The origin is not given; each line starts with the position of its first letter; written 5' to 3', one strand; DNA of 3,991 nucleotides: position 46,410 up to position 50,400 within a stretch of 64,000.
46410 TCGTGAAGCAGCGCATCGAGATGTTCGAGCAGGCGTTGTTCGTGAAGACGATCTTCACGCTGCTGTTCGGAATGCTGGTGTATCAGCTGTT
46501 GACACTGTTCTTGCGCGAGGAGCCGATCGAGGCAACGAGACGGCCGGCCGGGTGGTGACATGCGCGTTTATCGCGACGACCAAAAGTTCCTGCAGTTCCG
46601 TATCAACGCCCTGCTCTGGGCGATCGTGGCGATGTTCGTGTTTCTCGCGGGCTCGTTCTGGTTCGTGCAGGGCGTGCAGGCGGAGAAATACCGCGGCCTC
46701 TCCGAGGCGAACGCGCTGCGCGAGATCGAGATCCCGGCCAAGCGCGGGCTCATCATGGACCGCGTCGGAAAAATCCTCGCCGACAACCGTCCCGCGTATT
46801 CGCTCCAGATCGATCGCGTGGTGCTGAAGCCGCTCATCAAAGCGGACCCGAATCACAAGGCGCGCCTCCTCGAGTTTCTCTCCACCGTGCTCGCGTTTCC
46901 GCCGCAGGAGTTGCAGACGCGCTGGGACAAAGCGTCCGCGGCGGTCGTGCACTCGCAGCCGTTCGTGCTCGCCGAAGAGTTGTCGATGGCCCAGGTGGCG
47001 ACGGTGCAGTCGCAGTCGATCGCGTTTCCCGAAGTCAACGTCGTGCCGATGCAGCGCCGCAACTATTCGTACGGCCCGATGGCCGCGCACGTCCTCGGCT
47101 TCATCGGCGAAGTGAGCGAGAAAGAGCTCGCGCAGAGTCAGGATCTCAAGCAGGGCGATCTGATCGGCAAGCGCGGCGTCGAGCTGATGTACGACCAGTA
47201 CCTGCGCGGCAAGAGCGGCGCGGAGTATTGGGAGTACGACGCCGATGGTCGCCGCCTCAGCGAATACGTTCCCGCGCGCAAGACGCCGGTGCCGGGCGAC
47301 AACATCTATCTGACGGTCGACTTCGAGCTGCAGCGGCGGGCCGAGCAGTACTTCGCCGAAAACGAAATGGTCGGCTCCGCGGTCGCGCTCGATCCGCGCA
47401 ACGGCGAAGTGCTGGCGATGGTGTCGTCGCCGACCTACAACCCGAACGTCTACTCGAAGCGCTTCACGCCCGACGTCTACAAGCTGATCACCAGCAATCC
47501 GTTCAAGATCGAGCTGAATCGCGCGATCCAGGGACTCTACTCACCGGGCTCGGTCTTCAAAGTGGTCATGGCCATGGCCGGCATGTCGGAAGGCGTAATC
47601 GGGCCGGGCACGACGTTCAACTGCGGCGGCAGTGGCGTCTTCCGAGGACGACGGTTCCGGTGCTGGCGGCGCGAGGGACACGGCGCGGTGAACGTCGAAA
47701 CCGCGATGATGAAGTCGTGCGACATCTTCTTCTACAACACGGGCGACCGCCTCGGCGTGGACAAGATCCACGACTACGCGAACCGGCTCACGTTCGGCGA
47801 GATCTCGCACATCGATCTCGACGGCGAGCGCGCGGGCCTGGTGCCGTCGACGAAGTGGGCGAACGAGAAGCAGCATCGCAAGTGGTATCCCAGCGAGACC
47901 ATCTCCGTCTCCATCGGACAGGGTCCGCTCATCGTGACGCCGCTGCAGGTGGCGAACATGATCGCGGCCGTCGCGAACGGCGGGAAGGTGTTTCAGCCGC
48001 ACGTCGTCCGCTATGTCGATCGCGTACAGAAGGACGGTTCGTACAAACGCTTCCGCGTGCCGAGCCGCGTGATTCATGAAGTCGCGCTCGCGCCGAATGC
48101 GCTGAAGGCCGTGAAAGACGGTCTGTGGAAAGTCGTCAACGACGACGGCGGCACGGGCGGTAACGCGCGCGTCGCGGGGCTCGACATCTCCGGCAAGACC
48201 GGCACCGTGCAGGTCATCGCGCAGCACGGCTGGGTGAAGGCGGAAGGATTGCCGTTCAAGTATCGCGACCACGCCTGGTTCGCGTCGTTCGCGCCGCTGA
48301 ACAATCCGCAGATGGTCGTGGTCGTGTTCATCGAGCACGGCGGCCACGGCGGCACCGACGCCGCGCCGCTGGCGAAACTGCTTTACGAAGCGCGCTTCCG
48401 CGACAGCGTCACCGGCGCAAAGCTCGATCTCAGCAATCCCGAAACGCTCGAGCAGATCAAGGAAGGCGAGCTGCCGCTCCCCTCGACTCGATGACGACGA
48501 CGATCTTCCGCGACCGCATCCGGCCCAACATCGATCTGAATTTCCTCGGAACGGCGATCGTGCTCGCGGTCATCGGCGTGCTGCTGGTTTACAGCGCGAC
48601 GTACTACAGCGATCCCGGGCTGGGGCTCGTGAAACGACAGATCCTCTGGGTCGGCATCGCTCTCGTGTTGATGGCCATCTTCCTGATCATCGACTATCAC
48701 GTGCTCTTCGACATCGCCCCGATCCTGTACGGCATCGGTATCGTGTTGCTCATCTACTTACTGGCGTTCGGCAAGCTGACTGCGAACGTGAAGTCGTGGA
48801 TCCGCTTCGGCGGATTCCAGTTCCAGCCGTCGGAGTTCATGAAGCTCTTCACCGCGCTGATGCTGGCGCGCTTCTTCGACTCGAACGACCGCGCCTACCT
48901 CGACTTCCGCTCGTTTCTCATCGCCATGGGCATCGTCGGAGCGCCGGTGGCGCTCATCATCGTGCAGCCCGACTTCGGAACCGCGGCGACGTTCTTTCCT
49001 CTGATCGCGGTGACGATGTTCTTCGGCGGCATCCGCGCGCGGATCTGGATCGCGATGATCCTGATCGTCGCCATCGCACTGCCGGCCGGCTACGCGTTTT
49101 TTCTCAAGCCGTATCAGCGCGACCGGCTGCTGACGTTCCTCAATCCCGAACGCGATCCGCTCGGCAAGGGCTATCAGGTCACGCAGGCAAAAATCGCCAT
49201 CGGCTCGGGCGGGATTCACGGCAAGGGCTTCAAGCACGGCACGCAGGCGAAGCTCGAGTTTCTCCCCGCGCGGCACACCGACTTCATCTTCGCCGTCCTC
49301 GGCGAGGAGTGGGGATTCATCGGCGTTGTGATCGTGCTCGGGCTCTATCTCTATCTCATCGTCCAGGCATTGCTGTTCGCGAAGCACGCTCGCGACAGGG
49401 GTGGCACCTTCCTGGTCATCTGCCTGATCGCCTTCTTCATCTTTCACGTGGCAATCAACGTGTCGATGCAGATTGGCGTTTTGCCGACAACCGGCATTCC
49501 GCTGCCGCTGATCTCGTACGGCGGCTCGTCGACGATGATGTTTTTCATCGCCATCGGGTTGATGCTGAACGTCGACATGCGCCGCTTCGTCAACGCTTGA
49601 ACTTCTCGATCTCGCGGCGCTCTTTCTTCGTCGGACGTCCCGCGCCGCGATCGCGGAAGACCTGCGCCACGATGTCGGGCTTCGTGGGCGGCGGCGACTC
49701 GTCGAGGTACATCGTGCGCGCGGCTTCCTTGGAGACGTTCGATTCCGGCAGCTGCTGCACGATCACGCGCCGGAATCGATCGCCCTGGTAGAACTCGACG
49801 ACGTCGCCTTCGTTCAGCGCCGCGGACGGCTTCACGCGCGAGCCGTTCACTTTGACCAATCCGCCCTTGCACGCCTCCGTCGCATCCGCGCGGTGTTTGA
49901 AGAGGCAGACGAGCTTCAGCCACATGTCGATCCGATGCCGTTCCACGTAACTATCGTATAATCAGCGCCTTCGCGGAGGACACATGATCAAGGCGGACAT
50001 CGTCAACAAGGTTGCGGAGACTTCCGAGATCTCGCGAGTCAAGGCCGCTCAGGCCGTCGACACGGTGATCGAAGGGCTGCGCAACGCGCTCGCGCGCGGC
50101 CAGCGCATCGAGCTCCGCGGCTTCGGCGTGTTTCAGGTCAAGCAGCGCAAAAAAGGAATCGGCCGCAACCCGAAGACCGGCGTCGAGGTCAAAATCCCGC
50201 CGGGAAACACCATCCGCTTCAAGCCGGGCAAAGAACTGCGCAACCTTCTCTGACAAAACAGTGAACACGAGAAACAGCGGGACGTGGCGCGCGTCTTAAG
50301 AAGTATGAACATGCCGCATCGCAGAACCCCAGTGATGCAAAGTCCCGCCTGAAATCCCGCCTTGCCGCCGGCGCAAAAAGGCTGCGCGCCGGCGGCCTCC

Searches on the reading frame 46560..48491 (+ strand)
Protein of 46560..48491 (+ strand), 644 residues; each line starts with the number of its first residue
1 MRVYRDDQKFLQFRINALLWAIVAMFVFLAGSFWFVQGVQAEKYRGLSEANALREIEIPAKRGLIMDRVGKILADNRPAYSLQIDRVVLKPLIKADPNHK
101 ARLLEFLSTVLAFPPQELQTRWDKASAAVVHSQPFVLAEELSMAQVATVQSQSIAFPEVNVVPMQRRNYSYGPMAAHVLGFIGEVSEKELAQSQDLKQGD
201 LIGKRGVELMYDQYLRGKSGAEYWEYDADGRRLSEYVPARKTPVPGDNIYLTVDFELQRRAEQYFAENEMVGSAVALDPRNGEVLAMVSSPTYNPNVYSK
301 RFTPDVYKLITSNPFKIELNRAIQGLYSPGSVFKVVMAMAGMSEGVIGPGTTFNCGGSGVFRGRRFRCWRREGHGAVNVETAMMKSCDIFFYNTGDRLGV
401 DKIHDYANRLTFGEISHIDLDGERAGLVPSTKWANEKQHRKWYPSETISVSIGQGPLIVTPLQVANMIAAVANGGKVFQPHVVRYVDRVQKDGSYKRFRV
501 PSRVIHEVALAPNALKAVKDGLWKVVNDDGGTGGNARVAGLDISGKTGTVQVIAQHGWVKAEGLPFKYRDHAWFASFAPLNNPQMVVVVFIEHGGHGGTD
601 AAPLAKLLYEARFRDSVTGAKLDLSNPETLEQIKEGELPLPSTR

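Call 10: search_protein_families(library=pfam, proteins=[window:46560-48491:+], max_evalue=0.001)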
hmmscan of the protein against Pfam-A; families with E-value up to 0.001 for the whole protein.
window:46560-48491:+ (644 aa): 2 families
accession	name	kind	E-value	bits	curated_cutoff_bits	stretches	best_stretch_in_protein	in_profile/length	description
PF00905.27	Transpeptidase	-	2.4e-68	231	22.1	1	272-608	1-297/299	Penicillin binding protein transpeptidase domain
PF03717.20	PBP_dimer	-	6.2e-38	131.4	24.4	1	58-235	2-178/180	Penicillin-binding Protein dimerisation domain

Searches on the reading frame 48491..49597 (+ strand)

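Call 10: search_protein_families(library=pfam, proteins=[window:48491-49597:+], max_evalue=0.001)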
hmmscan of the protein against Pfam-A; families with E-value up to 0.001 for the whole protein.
window:48491-49597:+ (369 aa): 1 family
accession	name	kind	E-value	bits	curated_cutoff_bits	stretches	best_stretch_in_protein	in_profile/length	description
PF01098.24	FTSW_RODA_SPOVE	-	7.4e-99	331.5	26.4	1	19-364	5-353/356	Cell cycle protein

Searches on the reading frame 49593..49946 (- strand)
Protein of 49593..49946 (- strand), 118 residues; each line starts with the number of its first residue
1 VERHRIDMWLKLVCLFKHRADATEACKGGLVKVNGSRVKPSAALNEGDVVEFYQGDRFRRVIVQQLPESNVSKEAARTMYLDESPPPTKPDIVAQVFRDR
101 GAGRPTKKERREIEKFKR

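Call 11: search_protein_families(library=pfam, proteins=[window:49593-49946:-], max_evalue=0.001)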
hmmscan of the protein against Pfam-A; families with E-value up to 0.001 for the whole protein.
window:49593-49946:- (118 aa): 1 family
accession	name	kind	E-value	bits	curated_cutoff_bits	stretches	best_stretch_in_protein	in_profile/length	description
PF01479.30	S4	-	9.9e-08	32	22.8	1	5-50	2-48/48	S4 domain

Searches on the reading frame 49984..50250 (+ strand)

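Call 11: search_protein_families(library=pfam, proteins=[window:49984-50250:+], max_evalue=0.001)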
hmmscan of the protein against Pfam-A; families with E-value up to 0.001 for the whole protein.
window:49984-50250:+ (89 aa): 3 families
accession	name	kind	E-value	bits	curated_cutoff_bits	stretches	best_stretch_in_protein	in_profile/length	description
PF00216.26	Bac_DNA_binding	-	1e-28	99.9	22.4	1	1-87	1-87/90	Bacterial DNA-binding protein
PF18291.6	HU-HIG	-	5.8e-09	36.5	26.2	1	5-87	36-116/125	HU domain fused to wHTH, Ig, or Glycine-rich motif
PF18175.6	HU-CCDC81_bac_2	-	9.2e-07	29.1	35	1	7-56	4-53/70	CCDC81-like prokaryotic HU domain 2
